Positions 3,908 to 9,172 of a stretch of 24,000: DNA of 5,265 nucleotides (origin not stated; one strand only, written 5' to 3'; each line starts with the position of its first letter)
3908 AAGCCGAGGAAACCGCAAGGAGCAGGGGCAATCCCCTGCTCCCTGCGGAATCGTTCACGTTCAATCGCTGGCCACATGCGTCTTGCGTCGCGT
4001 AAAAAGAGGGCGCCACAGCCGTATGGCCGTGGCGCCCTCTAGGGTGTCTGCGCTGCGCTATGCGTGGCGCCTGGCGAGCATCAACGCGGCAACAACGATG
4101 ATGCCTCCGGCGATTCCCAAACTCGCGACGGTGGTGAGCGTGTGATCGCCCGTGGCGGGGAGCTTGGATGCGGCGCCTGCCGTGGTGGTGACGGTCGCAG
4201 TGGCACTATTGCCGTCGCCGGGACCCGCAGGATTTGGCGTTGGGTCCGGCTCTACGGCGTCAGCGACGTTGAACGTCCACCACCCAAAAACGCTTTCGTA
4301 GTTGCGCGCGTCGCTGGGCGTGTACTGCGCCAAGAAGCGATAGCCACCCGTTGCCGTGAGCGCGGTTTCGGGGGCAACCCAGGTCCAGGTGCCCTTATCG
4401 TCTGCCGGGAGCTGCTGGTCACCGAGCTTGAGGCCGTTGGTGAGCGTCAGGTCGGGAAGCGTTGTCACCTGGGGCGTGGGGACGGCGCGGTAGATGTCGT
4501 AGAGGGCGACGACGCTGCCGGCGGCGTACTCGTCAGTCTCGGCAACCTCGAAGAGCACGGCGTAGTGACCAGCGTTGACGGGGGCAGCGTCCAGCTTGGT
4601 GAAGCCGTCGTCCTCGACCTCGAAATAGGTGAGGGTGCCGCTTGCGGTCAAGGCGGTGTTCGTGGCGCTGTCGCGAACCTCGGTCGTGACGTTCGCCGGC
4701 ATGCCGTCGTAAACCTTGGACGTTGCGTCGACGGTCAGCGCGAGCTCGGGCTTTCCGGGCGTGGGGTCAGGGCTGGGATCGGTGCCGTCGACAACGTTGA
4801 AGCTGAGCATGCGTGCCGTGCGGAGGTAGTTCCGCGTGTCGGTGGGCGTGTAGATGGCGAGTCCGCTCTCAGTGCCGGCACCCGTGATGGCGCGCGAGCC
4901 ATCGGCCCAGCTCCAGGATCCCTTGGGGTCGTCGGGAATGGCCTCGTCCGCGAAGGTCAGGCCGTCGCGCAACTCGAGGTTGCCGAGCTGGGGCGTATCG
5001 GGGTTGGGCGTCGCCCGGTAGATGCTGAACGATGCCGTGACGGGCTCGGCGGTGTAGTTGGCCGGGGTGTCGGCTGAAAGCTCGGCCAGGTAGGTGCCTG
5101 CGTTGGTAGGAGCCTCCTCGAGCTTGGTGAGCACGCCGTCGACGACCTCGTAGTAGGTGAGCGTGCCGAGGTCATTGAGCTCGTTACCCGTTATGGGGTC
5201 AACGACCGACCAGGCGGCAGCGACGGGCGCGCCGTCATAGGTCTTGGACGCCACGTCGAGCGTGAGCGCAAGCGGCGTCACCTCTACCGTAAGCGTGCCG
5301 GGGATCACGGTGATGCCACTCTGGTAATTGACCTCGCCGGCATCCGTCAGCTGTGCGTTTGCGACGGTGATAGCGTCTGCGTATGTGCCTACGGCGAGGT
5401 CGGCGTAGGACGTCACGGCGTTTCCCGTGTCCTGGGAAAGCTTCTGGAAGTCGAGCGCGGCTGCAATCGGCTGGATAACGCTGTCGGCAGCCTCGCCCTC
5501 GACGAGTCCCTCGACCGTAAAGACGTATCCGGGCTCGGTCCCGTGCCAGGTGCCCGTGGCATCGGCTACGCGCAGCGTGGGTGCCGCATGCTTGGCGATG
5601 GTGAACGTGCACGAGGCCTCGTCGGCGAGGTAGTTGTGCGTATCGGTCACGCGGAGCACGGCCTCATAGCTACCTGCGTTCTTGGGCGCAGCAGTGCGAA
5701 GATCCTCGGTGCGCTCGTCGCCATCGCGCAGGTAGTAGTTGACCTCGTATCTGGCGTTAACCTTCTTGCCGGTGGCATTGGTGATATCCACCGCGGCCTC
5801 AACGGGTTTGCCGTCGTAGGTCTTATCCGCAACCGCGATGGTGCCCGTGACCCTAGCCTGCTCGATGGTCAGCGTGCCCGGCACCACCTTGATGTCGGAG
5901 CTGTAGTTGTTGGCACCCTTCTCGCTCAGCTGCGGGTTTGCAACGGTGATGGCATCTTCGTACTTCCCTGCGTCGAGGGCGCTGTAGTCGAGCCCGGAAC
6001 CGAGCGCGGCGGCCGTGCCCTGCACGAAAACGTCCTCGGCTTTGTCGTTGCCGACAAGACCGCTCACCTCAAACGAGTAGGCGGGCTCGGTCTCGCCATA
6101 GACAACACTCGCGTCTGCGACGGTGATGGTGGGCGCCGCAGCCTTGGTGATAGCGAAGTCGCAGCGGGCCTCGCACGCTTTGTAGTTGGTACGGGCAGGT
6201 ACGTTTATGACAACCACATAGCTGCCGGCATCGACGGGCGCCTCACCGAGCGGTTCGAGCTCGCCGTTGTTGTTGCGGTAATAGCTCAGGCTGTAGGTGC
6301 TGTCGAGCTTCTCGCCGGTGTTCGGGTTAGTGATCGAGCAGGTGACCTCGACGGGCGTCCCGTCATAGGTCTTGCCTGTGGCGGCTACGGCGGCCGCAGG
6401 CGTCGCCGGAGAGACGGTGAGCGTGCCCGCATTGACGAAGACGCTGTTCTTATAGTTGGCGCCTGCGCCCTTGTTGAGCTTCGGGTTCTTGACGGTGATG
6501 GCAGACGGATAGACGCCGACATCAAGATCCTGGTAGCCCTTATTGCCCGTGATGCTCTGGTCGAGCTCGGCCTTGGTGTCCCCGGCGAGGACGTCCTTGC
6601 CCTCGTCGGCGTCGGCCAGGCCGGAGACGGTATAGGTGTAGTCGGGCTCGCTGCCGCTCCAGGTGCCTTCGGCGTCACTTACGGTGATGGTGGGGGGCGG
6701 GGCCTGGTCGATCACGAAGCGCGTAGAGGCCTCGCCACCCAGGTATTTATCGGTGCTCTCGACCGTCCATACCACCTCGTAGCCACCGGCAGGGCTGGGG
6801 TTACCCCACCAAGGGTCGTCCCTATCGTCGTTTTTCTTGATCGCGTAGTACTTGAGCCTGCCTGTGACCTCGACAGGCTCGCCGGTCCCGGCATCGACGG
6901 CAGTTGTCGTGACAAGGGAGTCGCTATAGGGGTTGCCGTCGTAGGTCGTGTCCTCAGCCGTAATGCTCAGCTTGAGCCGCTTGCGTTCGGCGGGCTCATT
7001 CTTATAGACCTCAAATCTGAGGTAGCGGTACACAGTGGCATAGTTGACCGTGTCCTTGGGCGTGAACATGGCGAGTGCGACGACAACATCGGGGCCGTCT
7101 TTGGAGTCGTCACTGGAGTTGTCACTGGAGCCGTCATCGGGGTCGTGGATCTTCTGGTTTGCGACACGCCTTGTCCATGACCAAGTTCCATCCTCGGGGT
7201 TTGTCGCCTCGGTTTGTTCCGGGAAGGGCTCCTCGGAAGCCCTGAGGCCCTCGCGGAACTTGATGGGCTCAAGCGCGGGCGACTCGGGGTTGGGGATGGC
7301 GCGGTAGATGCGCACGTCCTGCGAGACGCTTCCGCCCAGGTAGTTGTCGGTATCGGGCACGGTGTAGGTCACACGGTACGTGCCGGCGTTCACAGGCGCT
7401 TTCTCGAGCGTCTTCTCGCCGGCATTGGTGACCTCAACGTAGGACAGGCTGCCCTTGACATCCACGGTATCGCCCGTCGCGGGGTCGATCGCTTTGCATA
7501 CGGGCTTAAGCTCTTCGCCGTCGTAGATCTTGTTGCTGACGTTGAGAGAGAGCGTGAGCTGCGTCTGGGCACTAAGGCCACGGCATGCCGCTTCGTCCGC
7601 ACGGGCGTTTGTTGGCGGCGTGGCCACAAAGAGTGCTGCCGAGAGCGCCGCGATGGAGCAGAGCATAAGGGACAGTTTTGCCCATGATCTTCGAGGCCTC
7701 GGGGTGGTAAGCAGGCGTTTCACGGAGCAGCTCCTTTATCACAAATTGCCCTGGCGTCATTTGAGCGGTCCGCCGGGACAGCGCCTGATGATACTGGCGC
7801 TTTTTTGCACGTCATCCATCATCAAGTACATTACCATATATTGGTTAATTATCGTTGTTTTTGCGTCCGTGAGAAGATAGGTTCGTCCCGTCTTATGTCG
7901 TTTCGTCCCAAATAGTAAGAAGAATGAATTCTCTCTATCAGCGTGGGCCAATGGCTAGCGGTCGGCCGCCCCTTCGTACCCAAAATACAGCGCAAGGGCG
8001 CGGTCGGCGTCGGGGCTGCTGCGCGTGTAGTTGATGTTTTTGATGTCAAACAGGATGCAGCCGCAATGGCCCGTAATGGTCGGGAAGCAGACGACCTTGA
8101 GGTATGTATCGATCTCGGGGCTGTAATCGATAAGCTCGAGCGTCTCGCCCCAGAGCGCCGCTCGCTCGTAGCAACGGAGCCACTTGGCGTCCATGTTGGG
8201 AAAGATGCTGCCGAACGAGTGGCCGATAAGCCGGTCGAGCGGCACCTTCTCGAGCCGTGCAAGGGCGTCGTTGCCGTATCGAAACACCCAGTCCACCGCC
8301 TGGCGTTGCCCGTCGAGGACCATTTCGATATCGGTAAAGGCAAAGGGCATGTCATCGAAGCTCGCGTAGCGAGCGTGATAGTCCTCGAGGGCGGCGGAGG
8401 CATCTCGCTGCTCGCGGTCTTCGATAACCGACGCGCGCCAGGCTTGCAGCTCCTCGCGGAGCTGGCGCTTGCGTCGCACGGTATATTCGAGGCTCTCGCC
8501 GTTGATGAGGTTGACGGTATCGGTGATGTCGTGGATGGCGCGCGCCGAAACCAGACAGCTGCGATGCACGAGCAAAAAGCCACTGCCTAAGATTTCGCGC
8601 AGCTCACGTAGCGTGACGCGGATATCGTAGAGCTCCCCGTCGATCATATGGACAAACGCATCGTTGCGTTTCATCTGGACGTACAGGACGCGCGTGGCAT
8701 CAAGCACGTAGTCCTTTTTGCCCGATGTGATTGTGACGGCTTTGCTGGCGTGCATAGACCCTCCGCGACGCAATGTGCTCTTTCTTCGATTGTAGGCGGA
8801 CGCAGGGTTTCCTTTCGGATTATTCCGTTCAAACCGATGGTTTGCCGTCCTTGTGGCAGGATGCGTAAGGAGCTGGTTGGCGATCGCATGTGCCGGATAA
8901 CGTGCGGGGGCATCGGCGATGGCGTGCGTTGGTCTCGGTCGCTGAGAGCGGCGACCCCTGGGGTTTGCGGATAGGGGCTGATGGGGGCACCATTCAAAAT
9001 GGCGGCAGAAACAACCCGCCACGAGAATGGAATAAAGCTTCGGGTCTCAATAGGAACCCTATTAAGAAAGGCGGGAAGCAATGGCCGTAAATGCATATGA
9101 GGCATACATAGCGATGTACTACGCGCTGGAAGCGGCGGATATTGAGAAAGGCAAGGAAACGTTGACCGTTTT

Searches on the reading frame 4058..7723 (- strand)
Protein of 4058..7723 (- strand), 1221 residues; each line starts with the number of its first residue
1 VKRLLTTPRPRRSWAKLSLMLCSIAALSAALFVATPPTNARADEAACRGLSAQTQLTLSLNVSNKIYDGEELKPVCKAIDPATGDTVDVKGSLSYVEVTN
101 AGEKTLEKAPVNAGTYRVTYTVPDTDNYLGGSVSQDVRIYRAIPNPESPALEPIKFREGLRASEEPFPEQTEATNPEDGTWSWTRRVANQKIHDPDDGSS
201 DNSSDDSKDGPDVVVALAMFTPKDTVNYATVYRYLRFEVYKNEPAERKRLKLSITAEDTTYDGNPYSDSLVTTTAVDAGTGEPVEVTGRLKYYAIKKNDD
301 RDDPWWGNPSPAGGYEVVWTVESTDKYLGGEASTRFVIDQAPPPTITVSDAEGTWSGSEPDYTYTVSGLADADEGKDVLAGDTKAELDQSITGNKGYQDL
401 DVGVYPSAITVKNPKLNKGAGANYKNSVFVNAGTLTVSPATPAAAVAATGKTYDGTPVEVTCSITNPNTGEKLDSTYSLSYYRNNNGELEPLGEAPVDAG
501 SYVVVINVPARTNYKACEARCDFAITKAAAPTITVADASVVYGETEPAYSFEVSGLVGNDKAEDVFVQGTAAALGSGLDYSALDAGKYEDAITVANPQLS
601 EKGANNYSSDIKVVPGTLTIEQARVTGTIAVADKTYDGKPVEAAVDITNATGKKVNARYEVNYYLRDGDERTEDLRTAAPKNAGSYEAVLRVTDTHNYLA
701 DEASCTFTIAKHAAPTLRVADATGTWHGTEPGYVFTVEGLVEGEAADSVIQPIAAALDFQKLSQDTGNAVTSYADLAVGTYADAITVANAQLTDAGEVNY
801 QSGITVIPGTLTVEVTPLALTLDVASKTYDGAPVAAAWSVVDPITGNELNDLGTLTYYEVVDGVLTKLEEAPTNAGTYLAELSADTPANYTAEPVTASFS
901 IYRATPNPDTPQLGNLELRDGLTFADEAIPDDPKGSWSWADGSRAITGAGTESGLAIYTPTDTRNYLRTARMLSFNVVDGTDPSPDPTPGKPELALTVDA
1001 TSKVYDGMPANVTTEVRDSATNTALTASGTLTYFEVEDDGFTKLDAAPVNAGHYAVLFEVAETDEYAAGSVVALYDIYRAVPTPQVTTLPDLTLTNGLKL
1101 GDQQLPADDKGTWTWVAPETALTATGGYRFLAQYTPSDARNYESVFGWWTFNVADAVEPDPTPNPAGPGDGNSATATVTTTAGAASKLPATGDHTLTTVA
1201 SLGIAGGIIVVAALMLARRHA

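Call 10: search_protein_families(library=pfam, proteins=[window:4058-7723:-], max_evalue=0.01)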
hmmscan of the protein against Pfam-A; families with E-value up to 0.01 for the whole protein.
window:4058-7723:- (1221 aa): 3 families
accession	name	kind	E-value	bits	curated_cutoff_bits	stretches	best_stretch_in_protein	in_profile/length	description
PF18887.5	MBG_3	-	6.8e-09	36.1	25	1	628-712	4-71/72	MBG domain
PF18676.6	MBG_2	-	6.2e-07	30.4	25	1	532-619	2-72/72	MBG domain (YGX type)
PF17883.6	MBG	-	0.00063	20.6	23.3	0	626-715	4-91/97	MBG domain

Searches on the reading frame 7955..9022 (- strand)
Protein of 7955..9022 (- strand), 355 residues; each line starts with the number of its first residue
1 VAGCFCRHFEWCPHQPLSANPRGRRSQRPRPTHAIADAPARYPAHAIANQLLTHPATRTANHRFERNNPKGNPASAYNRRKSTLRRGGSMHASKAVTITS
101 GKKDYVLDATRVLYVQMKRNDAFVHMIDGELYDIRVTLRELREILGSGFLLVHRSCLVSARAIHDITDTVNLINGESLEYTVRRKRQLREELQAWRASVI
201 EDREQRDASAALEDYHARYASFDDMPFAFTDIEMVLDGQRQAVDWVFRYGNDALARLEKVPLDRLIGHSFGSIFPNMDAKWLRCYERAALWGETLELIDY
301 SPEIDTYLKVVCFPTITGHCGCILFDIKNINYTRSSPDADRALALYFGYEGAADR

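Call 10: search_protein_families(library=pfam, proteins=[window:7955-9022:-], max_evalue=0.01)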
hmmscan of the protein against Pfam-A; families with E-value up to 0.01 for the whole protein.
window:7955-9022:- (355 aa): 2 families
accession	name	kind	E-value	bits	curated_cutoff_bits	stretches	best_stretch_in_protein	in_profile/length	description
PF04397.21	LytTR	-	5.1e-09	36.7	22.6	1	105-192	4-97/98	LytTr DNA-binding domain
PF08448.16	PAS_4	-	0.0032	18.1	23.1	1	245-294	15-64/110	PAS fold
